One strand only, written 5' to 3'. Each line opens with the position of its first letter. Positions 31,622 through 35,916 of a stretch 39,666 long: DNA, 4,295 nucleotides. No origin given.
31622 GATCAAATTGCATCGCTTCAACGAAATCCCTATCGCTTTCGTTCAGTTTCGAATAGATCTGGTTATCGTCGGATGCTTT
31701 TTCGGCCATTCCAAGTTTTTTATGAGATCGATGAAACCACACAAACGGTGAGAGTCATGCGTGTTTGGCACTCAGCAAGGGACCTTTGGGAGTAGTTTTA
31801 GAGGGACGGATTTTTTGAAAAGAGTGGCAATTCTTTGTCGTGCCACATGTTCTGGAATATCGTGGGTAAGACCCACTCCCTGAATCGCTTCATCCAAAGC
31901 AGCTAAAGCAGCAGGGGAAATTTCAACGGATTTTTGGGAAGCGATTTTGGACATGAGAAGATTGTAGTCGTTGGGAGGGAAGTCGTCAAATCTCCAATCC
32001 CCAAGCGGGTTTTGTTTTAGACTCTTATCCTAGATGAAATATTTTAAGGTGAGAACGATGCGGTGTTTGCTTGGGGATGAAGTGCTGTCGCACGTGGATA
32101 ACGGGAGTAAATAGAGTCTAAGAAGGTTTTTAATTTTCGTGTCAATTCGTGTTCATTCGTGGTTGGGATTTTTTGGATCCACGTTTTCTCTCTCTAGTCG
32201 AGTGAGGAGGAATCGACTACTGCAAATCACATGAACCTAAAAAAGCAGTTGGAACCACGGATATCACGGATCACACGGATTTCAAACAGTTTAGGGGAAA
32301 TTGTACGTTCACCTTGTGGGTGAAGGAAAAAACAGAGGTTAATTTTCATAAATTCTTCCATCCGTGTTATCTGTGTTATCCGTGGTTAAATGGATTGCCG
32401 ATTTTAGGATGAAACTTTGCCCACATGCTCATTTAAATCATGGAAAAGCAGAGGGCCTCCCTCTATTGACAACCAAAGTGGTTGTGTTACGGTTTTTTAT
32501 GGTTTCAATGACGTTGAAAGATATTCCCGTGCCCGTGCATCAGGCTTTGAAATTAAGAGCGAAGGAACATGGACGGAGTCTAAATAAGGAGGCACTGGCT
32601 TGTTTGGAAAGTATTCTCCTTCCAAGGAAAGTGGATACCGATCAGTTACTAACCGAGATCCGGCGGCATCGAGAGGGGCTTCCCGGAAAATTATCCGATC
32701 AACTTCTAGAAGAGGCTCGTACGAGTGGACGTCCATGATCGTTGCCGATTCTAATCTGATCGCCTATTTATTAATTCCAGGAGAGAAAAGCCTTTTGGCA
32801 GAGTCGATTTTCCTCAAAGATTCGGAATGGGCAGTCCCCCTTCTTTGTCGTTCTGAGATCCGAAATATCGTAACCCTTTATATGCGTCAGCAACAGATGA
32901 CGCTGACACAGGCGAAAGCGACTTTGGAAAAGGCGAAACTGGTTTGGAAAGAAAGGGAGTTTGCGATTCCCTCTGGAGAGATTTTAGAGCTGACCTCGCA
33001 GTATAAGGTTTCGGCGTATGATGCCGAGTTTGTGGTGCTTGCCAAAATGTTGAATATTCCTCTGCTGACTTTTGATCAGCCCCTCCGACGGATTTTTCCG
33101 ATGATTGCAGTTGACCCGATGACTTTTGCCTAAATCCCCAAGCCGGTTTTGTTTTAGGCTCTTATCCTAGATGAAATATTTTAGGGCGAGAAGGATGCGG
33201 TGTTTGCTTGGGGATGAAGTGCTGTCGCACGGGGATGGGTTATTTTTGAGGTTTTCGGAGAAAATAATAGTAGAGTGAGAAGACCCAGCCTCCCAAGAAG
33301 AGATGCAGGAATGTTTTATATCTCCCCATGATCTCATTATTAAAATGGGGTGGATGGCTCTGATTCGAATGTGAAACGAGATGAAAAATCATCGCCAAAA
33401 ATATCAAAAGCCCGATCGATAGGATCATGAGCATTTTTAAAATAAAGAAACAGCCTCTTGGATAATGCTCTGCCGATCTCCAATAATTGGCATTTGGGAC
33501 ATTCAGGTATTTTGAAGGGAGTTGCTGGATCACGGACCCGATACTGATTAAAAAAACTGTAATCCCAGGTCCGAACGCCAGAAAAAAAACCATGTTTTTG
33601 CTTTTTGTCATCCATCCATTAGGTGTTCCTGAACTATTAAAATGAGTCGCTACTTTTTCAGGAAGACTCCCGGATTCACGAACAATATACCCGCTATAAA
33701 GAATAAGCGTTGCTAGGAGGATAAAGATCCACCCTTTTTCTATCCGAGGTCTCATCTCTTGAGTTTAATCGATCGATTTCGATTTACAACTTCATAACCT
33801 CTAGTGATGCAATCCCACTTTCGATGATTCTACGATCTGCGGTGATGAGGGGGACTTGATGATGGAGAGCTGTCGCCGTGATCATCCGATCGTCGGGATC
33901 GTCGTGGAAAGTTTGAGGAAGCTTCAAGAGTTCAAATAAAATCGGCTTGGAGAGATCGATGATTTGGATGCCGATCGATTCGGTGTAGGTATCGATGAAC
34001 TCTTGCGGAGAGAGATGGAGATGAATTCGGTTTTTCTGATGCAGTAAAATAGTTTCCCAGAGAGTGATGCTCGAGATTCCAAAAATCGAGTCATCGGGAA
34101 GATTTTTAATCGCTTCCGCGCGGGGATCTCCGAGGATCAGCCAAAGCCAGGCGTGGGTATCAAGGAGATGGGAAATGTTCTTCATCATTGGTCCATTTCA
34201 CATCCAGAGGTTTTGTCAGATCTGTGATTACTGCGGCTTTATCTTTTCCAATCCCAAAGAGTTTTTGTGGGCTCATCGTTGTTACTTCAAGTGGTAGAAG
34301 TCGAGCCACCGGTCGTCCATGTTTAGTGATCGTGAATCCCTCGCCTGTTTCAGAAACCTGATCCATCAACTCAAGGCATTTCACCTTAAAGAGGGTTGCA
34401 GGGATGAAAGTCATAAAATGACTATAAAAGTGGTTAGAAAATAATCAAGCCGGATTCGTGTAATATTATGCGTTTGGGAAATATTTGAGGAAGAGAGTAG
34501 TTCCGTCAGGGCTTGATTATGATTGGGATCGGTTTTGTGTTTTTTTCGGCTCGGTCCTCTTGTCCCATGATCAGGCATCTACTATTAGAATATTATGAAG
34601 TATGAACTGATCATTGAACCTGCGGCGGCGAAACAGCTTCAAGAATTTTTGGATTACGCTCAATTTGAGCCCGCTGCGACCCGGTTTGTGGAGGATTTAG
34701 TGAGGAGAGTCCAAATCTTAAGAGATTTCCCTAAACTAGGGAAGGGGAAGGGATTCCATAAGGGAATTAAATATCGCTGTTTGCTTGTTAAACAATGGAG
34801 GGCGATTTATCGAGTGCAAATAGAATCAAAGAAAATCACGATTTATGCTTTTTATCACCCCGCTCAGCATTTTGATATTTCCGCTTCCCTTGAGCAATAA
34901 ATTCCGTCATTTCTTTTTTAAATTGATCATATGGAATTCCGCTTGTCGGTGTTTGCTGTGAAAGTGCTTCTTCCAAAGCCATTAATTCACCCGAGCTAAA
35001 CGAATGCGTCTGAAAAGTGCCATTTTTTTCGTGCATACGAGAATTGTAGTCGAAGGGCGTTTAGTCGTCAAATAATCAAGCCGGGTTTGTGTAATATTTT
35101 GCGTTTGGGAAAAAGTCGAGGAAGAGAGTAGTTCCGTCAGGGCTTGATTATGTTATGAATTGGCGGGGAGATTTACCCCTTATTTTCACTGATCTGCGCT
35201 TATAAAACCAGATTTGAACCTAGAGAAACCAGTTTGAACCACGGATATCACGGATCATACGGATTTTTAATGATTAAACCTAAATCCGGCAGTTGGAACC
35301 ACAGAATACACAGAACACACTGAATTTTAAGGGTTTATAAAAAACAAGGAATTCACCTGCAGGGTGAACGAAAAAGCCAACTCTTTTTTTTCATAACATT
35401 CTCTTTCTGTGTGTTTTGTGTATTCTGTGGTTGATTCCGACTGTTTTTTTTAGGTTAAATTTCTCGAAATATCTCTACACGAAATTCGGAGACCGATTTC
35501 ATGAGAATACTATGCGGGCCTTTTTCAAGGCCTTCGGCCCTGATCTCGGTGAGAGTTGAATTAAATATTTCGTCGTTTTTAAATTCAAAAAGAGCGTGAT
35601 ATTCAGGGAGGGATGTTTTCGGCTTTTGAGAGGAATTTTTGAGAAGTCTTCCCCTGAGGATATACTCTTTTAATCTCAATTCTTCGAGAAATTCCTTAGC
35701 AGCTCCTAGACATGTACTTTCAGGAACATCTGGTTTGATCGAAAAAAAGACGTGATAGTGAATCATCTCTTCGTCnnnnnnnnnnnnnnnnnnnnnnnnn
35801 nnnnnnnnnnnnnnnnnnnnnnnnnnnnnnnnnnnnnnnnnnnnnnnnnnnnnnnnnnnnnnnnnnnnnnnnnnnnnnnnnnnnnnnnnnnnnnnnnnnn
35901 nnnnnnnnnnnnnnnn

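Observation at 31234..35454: Array of five TA cassettes with structured repeats lying between neighbouring modules (integron/CALIN-like layout without an integrase in view)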

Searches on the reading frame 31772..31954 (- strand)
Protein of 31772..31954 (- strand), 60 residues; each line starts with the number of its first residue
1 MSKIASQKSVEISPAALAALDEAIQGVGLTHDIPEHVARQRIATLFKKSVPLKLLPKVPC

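Call 6: search_protein_families(library=pfam, proteins=[window:31772-31954:-], max_evalue=0.1)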
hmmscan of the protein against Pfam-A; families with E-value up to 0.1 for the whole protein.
window:31772-31954:- (60 aa): 0 families

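Call 58: search_solved_structures(query=A3, max_evalue=10, show_alignments=2)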
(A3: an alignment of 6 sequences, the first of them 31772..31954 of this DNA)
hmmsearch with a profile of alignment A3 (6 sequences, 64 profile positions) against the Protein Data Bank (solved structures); distinct sequences matched with E-value up to 10: 5.
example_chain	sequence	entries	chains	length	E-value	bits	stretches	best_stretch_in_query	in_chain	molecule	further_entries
9l5r_N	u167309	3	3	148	0.069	16.4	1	26-49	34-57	Putative bud site selection protein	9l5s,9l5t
3vwb_A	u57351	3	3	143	0.25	14.6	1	32-56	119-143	Virulence regulon transcriptional activator virB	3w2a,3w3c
5czf_A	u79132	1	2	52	0.75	13.1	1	29-55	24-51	PaaA2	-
9rgx_A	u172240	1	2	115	0.8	13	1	4-26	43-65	sc-apCC3-ACW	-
2o6n_A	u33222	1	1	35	0.82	12.9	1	37-59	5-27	RH4B designed peptide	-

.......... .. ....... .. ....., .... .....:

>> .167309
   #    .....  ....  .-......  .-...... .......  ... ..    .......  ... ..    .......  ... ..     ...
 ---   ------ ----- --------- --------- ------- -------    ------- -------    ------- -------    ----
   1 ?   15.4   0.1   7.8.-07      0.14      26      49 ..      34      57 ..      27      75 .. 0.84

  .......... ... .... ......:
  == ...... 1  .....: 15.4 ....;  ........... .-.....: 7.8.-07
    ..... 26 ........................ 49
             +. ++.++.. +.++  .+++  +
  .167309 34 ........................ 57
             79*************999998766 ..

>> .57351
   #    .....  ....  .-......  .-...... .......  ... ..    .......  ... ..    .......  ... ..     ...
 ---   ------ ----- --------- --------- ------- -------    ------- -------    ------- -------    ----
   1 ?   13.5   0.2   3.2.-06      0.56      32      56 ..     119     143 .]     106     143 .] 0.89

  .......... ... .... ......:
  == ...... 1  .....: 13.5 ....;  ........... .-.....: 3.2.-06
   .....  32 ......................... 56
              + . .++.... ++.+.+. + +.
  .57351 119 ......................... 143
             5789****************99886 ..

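Call 59: search_protein_families(library=ncbifam, proteins=[window:31772-31954:-], max_evalue=1)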
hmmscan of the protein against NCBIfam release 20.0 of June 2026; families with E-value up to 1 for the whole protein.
window:31772-31954:- (60 aa): 0 families

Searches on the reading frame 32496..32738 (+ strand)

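Call 6: search_protein_families(library=pfam, proteins=[window:32496-32738:+], max_evalue=0.1)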
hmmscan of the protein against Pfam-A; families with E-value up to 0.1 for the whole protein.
window:32496-32738:+ (80 aa): 4 families
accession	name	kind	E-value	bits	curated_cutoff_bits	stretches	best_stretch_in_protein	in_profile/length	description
PF22513.2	FitA-like_RHH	-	6.6e-11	42.4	27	1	4-39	2-37/39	Antitoxin FitA-like, ribbon-helix-helix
PF03869.20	Arc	-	2.4e-05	24.5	20.4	1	11-40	12-41/50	Arc-like DNA binding domain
PF05509.17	TraY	-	0.043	14.3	21.3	0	15-38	10-33/49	TraY domain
PF05534.18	HicB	-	0.083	13.3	21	0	14-31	28-45/51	HicB family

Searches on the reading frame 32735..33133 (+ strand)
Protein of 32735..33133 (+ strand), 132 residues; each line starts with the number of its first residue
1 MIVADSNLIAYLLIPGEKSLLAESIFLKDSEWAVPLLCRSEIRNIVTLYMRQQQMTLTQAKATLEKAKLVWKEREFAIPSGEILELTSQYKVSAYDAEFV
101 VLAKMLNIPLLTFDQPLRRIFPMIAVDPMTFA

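Call 6: search_protein_families(library=pfam, proteins=[window:32735-33133:+], max_evalue=0.1)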
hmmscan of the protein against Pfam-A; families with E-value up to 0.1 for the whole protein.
window:32735-33133:+ (132 aa): 1 family
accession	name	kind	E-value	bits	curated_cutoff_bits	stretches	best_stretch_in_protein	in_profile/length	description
PF01850.27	PIN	-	3.4e-06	28.1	23.6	1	2-120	1-117/120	PIN domain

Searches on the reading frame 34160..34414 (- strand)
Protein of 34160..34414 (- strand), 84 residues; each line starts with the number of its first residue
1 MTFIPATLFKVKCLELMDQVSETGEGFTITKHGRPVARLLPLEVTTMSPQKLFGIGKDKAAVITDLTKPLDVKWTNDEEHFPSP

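Call 6: search_protein_families(library=pfam, proteins=[window:34160-34414:-], max_evalue=0.1)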
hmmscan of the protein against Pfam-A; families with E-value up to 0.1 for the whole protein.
window:34160-34414:- (84 aa): 1 family
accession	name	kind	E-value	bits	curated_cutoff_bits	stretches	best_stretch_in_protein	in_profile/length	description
PF02604.26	PhdYeFM_antitox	-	1e-08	35.2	29.8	1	1-43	1-43/74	Antitoxin Phd_YefM, type II toxin-antitoxin system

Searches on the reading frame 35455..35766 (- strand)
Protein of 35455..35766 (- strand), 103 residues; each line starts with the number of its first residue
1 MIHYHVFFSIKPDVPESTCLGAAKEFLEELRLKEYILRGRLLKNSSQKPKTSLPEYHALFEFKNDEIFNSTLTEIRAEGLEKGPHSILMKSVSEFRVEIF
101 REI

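Call 6: search_protein_families(library=pfam, proteins=[window:35455-35766:-], max_evalue=0.1)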
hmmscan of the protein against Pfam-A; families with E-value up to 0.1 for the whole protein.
window:35455-35766:- (103 aa): 1 family
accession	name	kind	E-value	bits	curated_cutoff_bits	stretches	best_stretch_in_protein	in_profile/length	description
PF20319.3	DUF6614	-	3.8e-09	37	25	1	1-102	1-103/116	Family of unknown function (DUF6614)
